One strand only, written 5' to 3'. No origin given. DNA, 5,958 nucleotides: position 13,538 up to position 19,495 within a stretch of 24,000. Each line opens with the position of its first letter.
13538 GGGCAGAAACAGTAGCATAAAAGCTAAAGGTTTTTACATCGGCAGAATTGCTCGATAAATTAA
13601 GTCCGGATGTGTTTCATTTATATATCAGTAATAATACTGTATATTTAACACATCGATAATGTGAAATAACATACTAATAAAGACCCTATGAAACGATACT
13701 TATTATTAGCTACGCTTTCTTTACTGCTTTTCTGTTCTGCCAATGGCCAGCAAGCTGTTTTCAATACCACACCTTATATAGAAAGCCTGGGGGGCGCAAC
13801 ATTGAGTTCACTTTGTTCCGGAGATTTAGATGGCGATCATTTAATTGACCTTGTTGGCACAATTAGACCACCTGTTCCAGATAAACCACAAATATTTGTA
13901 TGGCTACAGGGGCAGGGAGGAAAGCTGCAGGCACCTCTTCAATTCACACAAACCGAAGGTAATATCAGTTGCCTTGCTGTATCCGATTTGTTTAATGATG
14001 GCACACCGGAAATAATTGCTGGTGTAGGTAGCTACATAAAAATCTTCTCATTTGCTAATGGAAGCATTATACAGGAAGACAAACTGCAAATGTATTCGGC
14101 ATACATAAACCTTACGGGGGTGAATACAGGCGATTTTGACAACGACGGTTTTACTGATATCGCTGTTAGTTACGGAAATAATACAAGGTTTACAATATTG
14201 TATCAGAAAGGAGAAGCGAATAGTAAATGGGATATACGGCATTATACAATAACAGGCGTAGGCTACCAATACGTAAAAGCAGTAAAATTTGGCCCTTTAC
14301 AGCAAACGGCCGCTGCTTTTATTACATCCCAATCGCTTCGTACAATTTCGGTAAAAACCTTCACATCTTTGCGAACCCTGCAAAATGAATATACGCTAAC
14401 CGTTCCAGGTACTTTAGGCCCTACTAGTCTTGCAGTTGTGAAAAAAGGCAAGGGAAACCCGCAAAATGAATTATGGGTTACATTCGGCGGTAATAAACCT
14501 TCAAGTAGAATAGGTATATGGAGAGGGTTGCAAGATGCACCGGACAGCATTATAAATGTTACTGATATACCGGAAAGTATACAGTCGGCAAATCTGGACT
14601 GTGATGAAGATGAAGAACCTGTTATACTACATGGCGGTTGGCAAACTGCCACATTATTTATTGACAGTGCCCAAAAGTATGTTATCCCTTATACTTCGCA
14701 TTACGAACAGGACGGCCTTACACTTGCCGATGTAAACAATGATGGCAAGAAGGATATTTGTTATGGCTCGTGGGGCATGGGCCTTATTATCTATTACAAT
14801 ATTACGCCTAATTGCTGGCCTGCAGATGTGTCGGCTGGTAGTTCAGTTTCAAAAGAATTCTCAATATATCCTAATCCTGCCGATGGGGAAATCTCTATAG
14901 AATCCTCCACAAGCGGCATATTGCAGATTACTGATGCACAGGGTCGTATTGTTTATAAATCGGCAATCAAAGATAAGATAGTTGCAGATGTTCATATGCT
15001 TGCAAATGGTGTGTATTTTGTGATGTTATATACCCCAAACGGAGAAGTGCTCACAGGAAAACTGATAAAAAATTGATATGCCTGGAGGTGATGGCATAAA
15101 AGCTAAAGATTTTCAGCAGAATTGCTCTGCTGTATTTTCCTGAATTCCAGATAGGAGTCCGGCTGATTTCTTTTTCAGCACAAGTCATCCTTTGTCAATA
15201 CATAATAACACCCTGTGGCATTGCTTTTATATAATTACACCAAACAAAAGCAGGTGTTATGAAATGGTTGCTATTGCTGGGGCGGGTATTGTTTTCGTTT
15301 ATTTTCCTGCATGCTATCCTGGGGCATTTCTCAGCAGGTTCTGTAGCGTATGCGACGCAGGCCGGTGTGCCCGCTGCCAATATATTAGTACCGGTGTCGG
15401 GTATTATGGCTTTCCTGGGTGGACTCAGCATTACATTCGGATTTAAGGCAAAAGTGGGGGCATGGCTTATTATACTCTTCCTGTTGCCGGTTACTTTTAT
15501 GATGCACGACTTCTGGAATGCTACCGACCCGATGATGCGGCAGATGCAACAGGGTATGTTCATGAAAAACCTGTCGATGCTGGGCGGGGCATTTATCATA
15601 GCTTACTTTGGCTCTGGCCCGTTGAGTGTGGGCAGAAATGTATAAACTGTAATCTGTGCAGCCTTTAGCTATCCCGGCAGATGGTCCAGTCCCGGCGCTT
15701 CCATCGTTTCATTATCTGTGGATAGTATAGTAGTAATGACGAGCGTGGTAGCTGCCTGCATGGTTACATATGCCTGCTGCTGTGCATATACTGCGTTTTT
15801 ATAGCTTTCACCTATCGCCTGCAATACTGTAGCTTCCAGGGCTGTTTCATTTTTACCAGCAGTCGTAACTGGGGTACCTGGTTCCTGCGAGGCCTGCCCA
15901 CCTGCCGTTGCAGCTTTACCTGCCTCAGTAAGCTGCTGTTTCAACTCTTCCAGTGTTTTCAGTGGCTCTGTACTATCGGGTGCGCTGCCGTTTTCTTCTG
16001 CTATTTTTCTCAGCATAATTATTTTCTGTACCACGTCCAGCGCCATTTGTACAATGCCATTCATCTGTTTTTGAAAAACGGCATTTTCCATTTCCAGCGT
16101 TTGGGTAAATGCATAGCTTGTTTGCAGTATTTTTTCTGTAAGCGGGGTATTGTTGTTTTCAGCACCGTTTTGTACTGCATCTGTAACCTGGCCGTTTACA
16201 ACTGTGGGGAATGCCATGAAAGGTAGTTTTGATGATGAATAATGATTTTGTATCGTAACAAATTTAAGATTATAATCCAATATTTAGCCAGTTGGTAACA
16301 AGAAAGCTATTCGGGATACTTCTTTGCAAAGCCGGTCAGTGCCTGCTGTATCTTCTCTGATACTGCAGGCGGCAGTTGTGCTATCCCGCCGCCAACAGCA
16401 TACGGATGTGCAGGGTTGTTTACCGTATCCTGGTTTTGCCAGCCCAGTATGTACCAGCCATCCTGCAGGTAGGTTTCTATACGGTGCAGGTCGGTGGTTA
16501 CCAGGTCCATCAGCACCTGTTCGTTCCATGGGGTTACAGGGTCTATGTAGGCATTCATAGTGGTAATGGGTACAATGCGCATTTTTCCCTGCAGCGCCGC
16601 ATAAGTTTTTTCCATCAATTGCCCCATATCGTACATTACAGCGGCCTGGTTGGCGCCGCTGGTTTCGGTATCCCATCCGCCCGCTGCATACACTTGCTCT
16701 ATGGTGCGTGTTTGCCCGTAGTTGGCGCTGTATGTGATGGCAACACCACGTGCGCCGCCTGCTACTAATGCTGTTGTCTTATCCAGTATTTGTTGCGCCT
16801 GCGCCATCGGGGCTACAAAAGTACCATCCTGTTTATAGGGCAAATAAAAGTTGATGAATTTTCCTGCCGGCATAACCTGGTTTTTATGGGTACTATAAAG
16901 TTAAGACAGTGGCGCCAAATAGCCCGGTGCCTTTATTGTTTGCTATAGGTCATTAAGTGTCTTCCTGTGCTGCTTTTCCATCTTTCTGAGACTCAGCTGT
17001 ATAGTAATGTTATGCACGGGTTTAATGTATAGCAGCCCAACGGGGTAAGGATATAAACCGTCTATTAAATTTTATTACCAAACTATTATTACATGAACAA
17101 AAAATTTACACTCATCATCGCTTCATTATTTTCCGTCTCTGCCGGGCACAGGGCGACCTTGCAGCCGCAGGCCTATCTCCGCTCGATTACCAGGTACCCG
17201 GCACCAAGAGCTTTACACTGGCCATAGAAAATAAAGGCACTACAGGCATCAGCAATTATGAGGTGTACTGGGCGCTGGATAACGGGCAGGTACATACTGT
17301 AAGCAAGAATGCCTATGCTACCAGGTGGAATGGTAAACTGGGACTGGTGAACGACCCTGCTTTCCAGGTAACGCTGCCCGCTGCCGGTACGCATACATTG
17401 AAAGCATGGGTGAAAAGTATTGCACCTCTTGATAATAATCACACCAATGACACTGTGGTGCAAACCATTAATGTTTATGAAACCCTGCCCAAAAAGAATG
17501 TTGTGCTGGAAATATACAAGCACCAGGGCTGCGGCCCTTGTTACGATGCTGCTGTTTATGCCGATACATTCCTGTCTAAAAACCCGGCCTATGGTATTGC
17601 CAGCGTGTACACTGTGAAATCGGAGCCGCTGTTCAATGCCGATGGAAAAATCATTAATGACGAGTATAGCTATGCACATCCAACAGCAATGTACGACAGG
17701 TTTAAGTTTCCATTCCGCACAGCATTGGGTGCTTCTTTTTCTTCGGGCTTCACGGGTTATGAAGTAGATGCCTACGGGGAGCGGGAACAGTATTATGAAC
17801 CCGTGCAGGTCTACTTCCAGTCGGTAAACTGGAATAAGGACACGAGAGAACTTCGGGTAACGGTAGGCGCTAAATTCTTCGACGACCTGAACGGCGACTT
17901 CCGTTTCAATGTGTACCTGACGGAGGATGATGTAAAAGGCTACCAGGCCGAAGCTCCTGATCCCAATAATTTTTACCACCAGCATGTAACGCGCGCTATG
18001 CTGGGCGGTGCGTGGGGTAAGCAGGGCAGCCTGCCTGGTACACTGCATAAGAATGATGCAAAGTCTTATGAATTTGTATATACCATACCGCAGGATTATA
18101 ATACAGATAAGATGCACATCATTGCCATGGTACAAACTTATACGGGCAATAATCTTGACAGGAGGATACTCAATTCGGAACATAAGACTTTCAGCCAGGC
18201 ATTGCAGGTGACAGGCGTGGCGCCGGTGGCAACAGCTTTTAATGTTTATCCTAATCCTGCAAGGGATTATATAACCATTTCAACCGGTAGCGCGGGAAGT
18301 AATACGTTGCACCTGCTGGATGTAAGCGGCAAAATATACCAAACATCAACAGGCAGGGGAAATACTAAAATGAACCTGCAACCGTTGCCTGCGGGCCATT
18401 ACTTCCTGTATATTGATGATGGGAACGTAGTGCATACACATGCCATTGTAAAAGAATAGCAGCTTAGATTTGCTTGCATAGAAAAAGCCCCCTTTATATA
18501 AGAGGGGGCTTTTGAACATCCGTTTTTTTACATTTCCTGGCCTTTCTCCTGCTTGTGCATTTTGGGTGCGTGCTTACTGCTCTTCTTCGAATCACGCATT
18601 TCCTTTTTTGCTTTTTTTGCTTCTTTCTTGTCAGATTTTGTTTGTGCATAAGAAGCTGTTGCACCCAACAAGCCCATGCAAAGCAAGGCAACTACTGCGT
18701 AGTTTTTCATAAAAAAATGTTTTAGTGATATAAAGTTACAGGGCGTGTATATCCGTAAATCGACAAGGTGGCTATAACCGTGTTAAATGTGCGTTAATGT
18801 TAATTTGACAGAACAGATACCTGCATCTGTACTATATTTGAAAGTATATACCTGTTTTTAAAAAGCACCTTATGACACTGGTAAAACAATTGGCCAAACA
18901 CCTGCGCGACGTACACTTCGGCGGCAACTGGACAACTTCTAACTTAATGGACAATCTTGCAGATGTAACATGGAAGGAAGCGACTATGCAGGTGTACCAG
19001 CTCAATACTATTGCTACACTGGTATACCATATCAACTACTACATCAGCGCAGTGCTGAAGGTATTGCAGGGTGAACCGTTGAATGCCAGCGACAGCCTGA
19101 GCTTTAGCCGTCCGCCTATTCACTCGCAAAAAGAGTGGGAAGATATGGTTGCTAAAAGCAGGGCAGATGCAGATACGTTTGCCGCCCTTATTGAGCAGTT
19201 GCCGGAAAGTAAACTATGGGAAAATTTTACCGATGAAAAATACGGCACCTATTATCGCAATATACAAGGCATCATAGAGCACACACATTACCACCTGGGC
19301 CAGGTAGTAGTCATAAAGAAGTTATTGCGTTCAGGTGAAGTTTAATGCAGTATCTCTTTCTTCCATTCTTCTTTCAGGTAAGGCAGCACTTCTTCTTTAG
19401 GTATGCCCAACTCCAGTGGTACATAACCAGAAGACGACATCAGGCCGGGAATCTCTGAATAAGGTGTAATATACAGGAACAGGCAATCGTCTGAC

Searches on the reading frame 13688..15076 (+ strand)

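Call 39: search_protein_families(library=pfam, proteins=[window:13688-15076:+], max_evalue=0.0001)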
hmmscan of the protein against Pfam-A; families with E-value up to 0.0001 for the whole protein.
window:13688-15076:+ (462 aa): 3 families
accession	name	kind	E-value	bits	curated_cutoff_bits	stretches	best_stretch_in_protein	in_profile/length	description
PF13517.12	FG-GAP_3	-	6.8e-14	52.7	26.9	2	100-160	1-61/61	FG-GAP-like repeat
PF18962.6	Por_Secre_tail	-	1.6e-10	41.6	27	1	393-459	1-73/75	Secretion system C-terminal sorting domain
PF01839.29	FG-GAP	-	4.4e-08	33.3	22.1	0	145-165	5-25/37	FG-GAP repeat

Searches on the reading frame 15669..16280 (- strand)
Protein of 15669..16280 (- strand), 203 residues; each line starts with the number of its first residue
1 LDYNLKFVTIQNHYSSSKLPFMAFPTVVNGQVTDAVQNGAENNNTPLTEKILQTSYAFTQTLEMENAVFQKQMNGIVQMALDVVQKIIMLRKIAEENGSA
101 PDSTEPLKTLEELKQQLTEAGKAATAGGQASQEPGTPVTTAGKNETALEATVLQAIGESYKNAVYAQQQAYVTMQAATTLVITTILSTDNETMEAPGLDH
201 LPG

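Call 40: search_protein_families(library=pfam, proteins=[window:15669-16280:-], max_evalue=0.0001)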
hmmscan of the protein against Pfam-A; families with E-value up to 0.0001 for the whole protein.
window:15669-16280:- (203 aa): 1 family
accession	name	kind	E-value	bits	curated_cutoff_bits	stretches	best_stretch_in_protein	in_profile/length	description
PF11747.13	RebB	-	1.4e-08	35.1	24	1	148-190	24-66/68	Killing trait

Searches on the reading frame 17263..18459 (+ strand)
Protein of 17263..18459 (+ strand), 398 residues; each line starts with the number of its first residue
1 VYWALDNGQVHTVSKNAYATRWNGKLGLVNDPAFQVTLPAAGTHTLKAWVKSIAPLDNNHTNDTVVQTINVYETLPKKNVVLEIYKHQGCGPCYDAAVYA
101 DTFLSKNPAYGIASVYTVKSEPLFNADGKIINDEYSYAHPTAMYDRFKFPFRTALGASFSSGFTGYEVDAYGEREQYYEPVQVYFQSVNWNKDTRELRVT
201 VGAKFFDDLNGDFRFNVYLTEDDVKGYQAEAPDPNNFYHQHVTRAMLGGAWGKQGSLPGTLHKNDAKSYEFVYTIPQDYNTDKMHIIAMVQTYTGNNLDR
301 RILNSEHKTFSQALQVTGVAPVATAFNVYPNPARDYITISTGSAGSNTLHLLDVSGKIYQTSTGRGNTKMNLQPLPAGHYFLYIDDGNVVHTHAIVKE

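Call 40: search_protein_families(library=pfam, proteins=[window:17263-18459:+], max_evalue=0.0001)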
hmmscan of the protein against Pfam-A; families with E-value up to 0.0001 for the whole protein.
window:17263-18459:+ (398 aa): 2 families
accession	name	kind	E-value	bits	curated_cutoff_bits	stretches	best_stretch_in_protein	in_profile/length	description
PF11551.14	Omp28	-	7e-16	59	34.9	1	190-296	54-157/171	Outer membrane protein Omp28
PF18962.6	Por_Secre_tail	-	1.8e-11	44.6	27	1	328-391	1-69/75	Secretion system C-terminal sorting domain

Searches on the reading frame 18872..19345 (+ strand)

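Call 40: search_protein_families(library=pfam, proteins=[window:18872-19345:+], max_evalue=0.0001)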
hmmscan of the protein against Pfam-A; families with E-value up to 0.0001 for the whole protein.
window:18872-19345:+ (157 aa): 2 families
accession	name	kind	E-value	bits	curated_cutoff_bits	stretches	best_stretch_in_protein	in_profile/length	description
PF12867.12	DinB_2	-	1.3e-07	32.6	24.8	1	26-144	13-127/128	DinB superfamily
PF05163.17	DinB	-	1.3e-05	25.6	23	1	21-148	18-141/165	DinB family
